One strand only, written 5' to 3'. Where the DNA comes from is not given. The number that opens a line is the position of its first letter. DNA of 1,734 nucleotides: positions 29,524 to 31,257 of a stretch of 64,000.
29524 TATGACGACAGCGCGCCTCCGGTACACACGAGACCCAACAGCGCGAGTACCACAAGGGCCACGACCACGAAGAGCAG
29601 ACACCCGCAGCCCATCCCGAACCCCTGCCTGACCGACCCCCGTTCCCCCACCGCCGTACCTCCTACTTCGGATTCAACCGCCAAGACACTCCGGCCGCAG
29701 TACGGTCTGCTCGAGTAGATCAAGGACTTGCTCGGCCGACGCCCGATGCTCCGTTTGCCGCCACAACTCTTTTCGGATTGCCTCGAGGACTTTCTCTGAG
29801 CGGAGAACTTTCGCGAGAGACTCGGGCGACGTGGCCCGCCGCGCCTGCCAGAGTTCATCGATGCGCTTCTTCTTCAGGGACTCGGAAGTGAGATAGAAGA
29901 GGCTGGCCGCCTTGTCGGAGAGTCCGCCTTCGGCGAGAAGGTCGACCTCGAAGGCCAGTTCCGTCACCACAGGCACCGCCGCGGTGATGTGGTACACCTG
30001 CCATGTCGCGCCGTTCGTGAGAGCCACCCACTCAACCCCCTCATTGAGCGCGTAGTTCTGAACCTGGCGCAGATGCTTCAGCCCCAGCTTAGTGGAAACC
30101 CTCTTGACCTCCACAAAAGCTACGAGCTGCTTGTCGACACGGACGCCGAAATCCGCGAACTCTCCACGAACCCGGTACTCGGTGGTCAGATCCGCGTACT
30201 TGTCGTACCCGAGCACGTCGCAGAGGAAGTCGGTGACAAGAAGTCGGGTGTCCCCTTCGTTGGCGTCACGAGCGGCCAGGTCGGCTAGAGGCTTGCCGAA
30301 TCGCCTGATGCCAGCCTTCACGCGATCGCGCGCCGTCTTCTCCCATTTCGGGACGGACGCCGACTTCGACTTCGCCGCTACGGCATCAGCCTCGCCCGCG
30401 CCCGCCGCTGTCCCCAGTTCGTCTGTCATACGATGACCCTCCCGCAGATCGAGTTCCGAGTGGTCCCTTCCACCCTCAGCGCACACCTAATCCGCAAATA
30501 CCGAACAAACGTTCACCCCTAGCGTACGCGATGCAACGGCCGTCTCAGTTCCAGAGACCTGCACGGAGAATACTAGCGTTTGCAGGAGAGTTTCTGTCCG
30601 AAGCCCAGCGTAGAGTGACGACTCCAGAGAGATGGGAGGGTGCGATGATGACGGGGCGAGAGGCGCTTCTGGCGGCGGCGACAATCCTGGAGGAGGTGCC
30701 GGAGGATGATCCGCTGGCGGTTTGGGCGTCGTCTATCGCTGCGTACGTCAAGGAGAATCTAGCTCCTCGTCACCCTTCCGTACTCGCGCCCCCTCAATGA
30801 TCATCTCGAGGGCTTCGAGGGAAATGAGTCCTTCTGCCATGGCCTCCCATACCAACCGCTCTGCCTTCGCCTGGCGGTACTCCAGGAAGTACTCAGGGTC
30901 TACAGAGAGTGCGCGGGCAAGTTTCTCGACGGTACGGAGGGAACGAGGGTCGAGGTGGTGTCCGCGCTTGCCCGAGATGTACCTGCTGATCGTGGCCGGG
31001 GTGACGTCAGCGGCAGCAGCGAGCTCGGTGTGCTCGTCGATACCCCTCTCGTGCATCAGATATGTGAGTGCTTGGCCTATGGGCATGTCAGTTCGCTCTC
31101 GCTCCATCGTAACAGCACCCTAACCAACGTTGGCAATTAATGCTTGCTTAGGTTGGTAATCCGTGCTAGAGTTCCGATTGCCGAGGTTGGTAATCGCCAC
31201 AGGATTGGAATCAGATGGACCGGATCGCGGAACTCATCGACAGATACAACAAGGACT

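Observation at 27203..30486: Repressor-linked cassette of a PD-(D/E)xK nuclease, a 42-aa TM peptide, a Zn-ribbon/TM/surface protein, a multi-Zn-ribbon protein and a Pro-rich protein: candidate undescribed prophage defence or exclusion system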

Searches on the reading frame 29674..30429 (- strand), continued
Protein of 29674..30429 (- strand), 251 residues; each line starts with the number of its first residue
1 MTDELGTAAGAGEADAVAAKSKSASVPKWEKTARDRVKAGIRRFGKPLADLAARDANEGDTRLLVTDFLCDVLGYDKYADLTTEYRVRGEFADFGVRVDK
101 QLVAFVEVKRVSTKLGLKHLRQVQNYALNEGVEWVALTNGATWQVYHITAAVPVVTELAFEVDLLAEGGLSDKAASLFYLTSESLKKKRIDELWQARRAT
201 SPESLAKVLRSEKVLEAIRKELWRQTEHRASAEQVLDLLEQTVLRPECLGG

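Call 36: fold_search(model_id=the predicted structure, library=pdb)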
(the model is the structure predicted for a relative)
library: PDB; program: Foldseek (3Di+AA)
matches with E <= 10: 373; with E <= 0.001: 0
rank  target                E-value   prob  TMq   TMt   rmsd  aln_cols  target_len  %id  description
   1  7lo5_B                3.0e-03  1.00  0.38  0.11  15.5       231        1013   16  cryoEM structure DrdV-DNA complex (released 2021-03-17)
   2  7lvv_D                4.8e-03  1.00  0.36  0.57   5.5       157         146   17  cryoEM structure DrdV-DNA complex (released 2021-03-17)
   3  7lo5_C                6.4e-03  0.99  0.37  0.11  15.4       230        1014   16  cryoEM structure DrdV-DNA complex (released 2021-03-17)
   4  3s1s                  1.4e-02  0.97  0.33  0.12  11.6       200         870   16  Characterization and crystal structure of the type IIG restriction endonuclease BpuSI (released 2011-07-13)
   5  3h1t                  2.5e-02  0.99  0.31  0.16   8.3       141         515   18  The fragment structure of a putative HsdR subunit of a type I restriction enzyme from Vibrio vulnificus YJ016 (released 2009-10-20)
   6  1wdj_A                2.8e-02  0.94  0.26  0.33   6.3       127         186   16  Crystal structure of TT1808 from Thermus thermophilus HB8 (released 2004-11-17)
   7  1wdj_B                3.5e-02  0.51  0.22  0.31  11.8       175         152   12  Crystal structure of TT1808 from Thermus thermophilus HB8 (released 2004-11-17)
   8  3ijm_B                3.9e-02  0.66  0.24  0.36  11.4       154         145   12  The structure of a restriction endonuclease-like fold superfamily protein from Spirosoma linguale. (released 2009-09-22)
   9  4r5q                  5.3e-02  0.85  0.25  0.28  13.6       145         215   19  Crystal structure and nuclease activity of the CRISPR-associated Cas4 protein Pcal_0546 from Pyrobaculum calidifontis co (released 2014-09-17)
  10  4bec_B                6.3e-02  0.38  0.23  0.08  16.3       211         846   12  MUTANT (K220A) OF THE HSDR SUBUNIT OF THE ECOR124I RESTRICTION ENZYME IN COMPLEX WITH ATP (released 2014-03-26)
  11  6h2j_B                6.6e-02  0.51  0.25  0.08  15.4       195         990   12  Crystal structure of the HsdR subunit of the EcoR124I restriction enzyme with the C-terminal domain (released 2018-08-08)
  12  2w00_A                7.0e-02  0.60  0.28  0.10  15.9       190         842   13  Crystal structure of the HsdR subunit of the EcoR124I restriction enzyme in complex with ATP (released 2008-12-16)
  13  4beb_C                7.0e-02  0.38  0.25  0.09  16.1       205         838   13  MUTANT (K220E) OF THE HSDR SUBUNIT OF THE ECOR124I RESTRICTION ENZYME IN COMPLEX WITH ATP (released 2014-03-26)
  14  9y1l_A                7.9e-02  0.51  0.24  0.36  11.2       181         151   11  Crystal Structure of Putative Restriction Endonuclease Domain-Containing Protein from Leptospirillum ferriphilum YSK (released 2025-09-10)
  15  6okh_B                7.9e-02  0.47  0.21  0.29  13.2       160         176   14  Structure of an uncharacterized protein from Leptospira borgpetersenii serovar Hardjo-bovis (strain JB197) (released 2019-05-08)
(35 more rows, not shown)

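Call 40: search_protein_families(library=ncbifam, proteins=[window:29674-30429:-], max_evalue=0.01)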
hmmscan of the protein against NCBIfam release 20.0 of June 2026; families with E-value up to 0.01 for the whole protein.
window:29674-30429:- (251 aa): 0 families

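Call 47: get_annotated_region(hit=H1, flank=4000)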
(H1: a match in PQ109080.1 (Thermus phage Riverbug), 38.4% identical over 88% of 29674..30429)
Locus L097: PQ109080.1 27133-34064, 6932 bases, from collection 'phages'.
description: Thermus phage Riverbug, complete genome.
organism: Thermus phage Riverbug (NCBI taxid 3289880)
taxonomy: Viruses
host: Thermus thermophilus HB8; source: hot spring; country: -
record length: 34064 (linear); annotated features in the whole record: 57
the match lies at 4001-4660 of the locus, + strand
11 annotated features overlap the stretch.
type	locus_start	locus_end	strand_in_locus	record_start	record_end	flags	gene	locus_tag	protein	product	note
CDS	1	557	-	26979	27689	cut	-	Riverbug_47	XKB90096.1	primase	-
CDS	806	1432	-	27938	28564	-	-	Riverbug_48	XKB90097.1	hypothetical protein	-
CDS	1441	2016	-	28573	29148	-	-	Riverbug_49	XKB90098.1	hypothetical protein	-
CDS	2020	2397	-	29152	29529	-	-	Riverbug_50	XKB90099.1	antitermination protein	-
CDS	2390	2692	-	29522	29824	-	-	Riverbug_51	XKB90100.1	hypothetical protein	-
CDS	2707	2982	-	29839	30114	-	-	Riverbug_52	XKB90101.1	excisionase and transcriptional regulator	-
CDS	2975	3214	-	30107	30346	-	-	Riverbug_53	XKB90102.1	transcriptional regulator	-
CDS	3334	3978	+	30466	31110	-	-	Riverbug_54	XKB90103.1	LexA-like regulator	-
CDS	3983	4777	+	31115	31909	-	-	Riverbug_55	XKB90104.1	restriction endonuclease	-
CDS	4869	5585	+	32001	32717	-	-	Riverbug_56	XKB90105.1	periplasmic domain protein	-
CDS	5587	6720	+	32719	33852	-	-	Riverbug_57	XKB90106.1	integrase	-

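Call 52: find_related_loci(query=A1, collection=viral_contigs, flank=5000)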
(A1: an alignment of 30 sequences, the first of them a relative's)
Query A1 (251 aa) in viral_contigs; peptide patterns used: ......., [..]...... (x = any residue, [..] = any of these).
73 stretches matched a pattern; 10 encode a relative of the query (tblastn E <= 1e-3); 10 distinct loci.
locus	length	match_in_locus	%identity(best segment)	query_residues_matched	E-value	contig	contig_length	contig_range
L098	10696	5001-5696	86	20-251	8e-137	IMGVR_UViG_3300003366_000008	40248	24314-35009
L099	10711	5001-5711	68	13-249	1e-104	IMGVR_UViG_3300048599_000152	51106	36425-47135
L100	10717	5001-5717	61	11-249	3e-103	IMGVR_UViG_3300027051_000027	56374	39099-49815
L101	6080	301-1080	61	3-249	4e-101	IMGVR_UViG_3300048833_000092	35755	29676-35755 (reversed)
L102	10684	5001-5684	64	21-248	1e-99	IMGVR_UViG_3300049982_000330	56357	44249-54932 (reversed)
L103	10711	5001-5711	60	15-249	5e-96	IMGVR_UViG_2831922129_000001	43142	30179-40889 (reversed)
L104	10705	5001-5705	60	18-249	6e-96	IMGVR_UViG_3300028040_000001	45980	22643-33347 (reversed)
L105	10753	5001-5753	59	4-249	4e-93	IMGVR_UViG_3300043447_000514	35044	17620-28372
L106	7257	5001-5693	54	19-247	6e-82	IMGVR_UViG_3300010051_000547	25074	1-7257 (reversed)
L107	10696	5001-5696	46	19-249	9e-73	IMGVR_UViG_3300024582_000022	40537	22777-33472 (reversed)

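Call 60: fold_search(model_id=the predicted structure, library=viral)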
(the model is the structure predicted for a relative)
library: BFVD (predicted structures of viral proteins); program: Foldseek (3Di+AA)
matches with E <= 10: 561; with E <= 0.001: 1
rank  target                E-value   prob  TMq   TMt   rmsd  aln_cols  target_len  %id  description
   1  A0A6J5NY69            9.8e-09  1.00  0.54  0.36   9.8       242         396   21  Type I restriction enzyme R protein, N-terminal domain containing protein [uncultured Caudovirales phage]
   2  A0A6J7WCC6            2.5e-03  0.80  0.21  0.18  18.1       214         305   17  COG5377 Phage-related protein, predicted endonuclease [uncultured Caudovirales phage]
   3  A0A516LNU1            1.5e-02  0.72  0.18  0.28   8.8       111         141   14  (no name in the UniProt tables at hand)
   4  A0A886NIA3            1.7e-02  0.89  0.30  0.25  17.6       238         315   13  (no name in the UniProt tables at hand)
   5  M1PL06                2.2e-02  0.38  0.23  0.18  24.4       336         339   12  (no name in the UniProt tables at hand)
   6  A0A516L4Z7            2.9e-02  0.72  0.21  0.30   9.6       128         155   12  (no name in the UniProt tables at hand)
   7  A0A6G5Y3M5            2.9e-02  0.13  0.13  0.13  20.0       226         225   12  (no name in the UniProt tables at hand)
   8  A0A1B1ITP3            3.1e-02  0.75  0.18  0.29   9.0       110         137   14  (no name in the UniProt tables at hand)
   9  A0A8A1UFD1            4.9e-02  0.30  0.23  0.09  15.3       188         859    9  PA859L [African swine fever virus]
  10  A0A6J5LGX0            5.8e-02  0.72  0.21  0.32   9.7       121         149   13  Uncharacterized protein [uncultured Caudovirales phage]
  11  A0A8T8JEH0            6.6e-02  0.63  0.25  0.41   6.8       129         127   18  (no name in the UniProt tables at hand)
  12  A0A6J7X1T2            7.4e-02  0.63  0.16  0.44   8.8        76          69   21  Uncharacterized protein [uncultured Caudovirales phage]
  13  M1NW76                7.8e-02  0.35  0.14  0.33  12.6        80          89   15  (no name in the UniProt tables at hand)
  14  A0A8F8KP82            7.8e-02  0.23  0.22  0.09  23.0       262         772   15  Uncharacterized protein [Clandestinovirus]
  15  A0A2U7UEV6            9.9e-02  0.82  0.30  0.16   6.8       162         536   15  DUF5898 domain-containing protein [Pandoravirus macleodensis]
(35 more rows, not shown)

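Call 68: search_protein_families(library=pfam, proteins=[L100:4032-4520:+, L103:4281-4709:+, L104:3408-3872:+, L104:3876-4319:+, L104:4304-4888:+, L104:5699-5977:+, L104:6231-7772:+, L106:5708-6151:+, L106:6151-7257:+, L102:5885-6493:+], max_evalue=0.01)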
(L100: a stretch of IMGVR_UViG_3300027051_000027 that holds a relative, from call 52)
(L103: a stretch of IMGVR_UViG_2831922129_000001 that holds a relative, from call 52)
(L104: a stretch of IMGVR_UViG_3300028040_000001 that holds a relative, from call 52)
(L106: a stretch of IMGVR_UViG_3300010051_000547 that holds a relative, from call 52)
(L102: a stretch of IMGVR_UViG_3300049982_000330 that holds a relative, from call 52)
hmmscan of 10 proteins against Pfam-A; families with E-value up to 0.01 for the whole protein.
L100:4032-4520:+ (162 aa): 7 families
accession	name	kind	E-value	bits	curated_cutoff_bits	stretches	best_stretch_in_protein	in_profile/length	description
PF01381.28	HTH_3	-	9.3e-09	35.6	23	1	55-113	1-54/55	Helix-turn-helix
PF13443.12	HTH_26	-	8.3e-07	29.6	22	1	55-117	2-60/63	Cro/C1-type HTH DNA-binding domain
PF13560.12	HTH_31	-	3.7e-06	27.6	27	1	55-112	6-59/64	Helix-turn-helix domain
PF20432.4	Xre-like-HTH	-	0.00063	20.4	25.8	1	54-90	14-49/63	Antitoxin Xre-like helix-turn-helix domain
PF01353.27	GFP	-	0.0034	17.8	22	1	91-124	120-153/169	Green fluorescent protein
PF01022.26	HTH_5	-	0.0047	17.2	22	1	55-85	8-37/47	Bacterial regulatory protein, arsR family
PF09339.16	HTH_IclR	-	0.0094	16.2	22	0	55-85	9-40/52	IclR helix-turn-helix domain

L103:4281-4709:+ (142 aa): 0 families

L104:3408-3872:+ (154 aa): 3 families
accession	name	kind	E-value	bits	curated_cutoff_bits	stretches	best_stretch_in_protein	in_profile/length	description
PF13560.12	HTH_31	-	7.6e-05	23.4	27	1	14-78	2-57/64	Helix-turn-helix domain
PF13413.12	HTH_25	-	0.00051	20.2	24.6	1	18-78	2-58/62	Helix-turn-helix domain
PF12844.13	HTH_19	-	0.0082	16.5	30.2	0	15-78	1-54/64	Helix-turn-helix domain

L104:3876-4319:+ (147 aa): 1 family
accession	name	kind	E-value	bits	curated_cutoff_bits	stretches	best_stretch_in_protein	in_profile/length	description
PF06114.19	Peptidase_M78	-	5.1e-06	26.7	22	1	25-121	16-122/123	IrrE N-terminal-like domain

L104:4304-4888:+ (194 aa): 3 families
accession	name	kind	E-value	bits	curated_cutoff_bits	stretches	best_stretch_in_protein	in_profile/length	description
PF13248.11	Zn_ribbon_3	-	0.00089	19.1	27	1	8-29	2-23/26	zinc-ribbon domain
PF12773.13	DZR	-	0.0024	18.4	27.3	1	8-29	24-45/45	Double zinc ribbon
PF13240.11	Zn_Ribbon_1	-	0.0077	16.4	25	0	11-29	2-20/23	zinc-ribbon domain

L104:5699-5977:+ (92 aa): 1 family
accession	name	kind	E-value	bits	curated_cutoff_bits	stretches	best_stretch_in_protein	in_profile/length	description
PF13828.11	DUF4190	-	1.4e-09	38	35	1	27-83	2-61/62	Domain of unknown function (DUF4190)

L104:6231-7772:+ (513 aa): 3 families
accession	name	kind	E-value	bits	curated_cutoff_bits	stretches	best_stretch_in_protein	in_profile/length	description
PF00239.26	Resolvase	-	9.1e-14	52.2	23.3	1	50-187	16-144/145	Resolvase, N terminal domain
PF07508.19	Recombinase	-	6.4e-07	30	21.1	1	210-288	4-100/102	Recombinase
PF13408.12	Zn_ribbon_recom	-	1.2e-05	26.1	25.3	1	304-364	2-57/58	Recombinase zinc beta ribbon domain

L106:5708-6151:+ (147 aa): 2 families
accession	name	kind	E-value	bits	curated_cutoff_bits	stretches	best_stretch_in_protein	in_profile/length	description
PF06114.19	Peptidase_M78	-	1.5e-10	41.4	22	1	11-114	4-117/123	IrrE N-terminal-like domain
PF20573.4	DUF6782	-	0.0065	16.2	27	1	12-57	55-102/241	Putative metallopeptidase family (DUF6782)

L106:6151-7257:+ (368 aa): 3 families
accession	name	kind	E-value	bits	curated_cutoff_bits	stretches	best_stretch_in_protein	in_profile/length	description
PF00589.27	Phage_integrase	-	4.4e-22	79.1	27.1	1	174-349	2-169/172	Phage integrase family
PF14657.12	Arm-DNA-bind_4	-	0.00011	22.1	22.3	1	19-54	9-46/47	Arm DNA-binding domain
PF22022.2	Phage_int_M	-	0.0021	18.7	27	1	70-162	6-93/96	Phage integrase central domain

L102:5885-6493:+ (202 aa): 0 families

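Call 87: search_protein_families(library=pfam, proteins=[L097:3983-4777:+, L097:4869-5585:+], max_evalue=0.01)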
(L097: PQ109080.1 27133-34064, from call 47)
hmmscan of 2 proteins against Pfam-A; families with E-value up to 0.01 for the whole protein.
L097:3983-4777:+ (264 aa): 2 families
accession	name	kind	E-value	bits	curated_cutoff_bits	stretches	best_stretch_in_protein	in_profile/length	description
PF13588.12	HSDR_N_2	-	1.1e-08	35.5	25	1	43-123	12-96/110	Type I restriction enzyme R protein N terminus (HSDR_N)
PF04313.20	HSDR_N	-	0.00049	20.5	25.1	1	62-123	123-192/198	Type I restriction enzyme R protein N terminus (HSDR_N)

L097:4869-5585:+ (238 aa): 0 families

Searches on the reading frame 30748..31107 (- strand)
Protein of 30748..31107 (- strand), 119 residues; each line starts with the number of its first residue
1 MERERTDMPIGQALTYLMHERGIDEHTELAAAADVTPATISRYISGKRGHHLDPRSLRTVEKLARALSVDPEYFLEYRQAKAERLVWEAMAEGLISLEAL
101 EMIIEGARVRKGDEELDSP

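Call 3: search_protein_families(library=pfam, proteins=[window:30748-31107:-], max_evalue=0.1)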
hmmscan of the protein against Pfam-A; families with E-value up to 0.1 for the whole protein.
window:30748-31107:- (119 aa): 6 families
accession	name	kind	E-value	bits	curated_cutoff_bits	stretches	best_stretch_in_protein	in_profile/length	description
PF13443.12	HTH_26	-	6.2e-08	33.2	22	1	14-77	2-60/63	Cro/C1-type HTH DNA-binding domain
PF01381.28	HTH_3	-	6.5e-08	32.9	23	1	27-48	13-34/55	Helix-turn-helix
PF13560.12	HTH_31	-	5e-06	27.2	27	1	26-72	17-59/64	Helix-turn-helix domain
PF15943.11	YdaS_toxin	-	0.0037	17.5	30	1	27-64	12-47/65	Bacterial toxin YdaS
PF00440.29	TetR_N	-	0.0058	16.8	24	1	17-48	8-41/47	Bacterial regulatory proteins, tetR family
PF00356.27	LacI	-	0.0081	16.4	27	1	28-48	4-24/46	Bacterial regulatory proteins, lacI family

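Call 4: search_protein_families(library=padloc, proteins=[window:30748-31107:-], max_evalue=0.1)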
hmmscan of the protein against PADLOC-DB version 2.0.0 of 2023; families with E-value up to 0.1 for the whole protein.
window:30748-31107:- (119 aa): 11 families
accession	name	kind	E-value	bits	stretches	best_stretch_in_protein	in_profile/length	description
PDLC03956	RmrA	-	1.9e-06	25.2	1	10-92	9-86/399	-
PDLC03948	RmrA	-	7.2e-06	23.1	1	14-92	13-88/397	-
PDLC03949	RmrA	-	0.00034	17.6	1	25-79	17-66/363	-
PDLC03946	RmrA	-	0.00036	17.4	1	26-81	18-68/357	-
PDLC04757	PDC-M64B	-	0.0018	16.3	1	9-62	29-79/128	-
PDLC03955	RmrA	-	0.0029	14.9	1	17-76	28-81/371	-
PDLC04758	PDC-M64B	-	0.0041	15.6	1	8-70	29-85/123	-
PDLC04133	mad1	-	0.007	14.6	1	27-45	9-27/60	mads_1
PDLC04142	capH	-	0.019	14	1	8-93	5-79/103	capH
PDLC03944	RmrA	-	0.031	11.3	1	27-81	23-72/384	-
PDLC03950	RmrA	-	0.032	11.2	1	25-74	17-61/369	-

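Call 5: search_protein_families(library=phrogs, proteins=[window:30748-31107:-], max_evalue=0.01)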
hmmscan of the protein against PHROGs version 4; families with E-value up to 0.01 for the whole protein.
window:30748-31107:- (119 aa): 10 families
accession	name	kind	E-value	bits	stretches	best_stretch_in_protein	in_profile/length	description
phrog_8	-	transcription regulation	1.4e-09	38.9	1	27-81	174-222/346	transcriptional regulator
phrog_4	-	transcription regulation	4.7e-09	36.7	1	7-75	134-192/400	transcriptional repressor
phrog_3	-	transcription regulation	2.4e-06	28.6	1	4-79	83-152/430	transcriptional repressor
phrog_2967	-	transcription regulation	5.2e-06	27.2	1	1-81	2-76/225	transcriptional regulator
phrog_1373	-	transcription regulation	1.9e-05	25.7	1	3-83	57-131/166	transcriptional regulator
phrog_2439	-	transcription regulation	4.6e-05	23.5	1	11-79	9-71/367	transcriptional regulator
phrog_3642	-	DNA, RNA and nucleotide metabolism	0.00025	21.9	1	14-48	12-46/79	HTH DNA binding protein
phrog_2328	-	transcription regulation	0.00028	21.7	1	5-75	11-75/128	transcriptional repressor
phrog_1702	-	transcription regulation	0.0075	17.2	0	12-41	16-45/87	transcriptional repressor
phrog_296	-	integration and excision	0.0075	16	1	5-51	223-268/626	DNA transposition protein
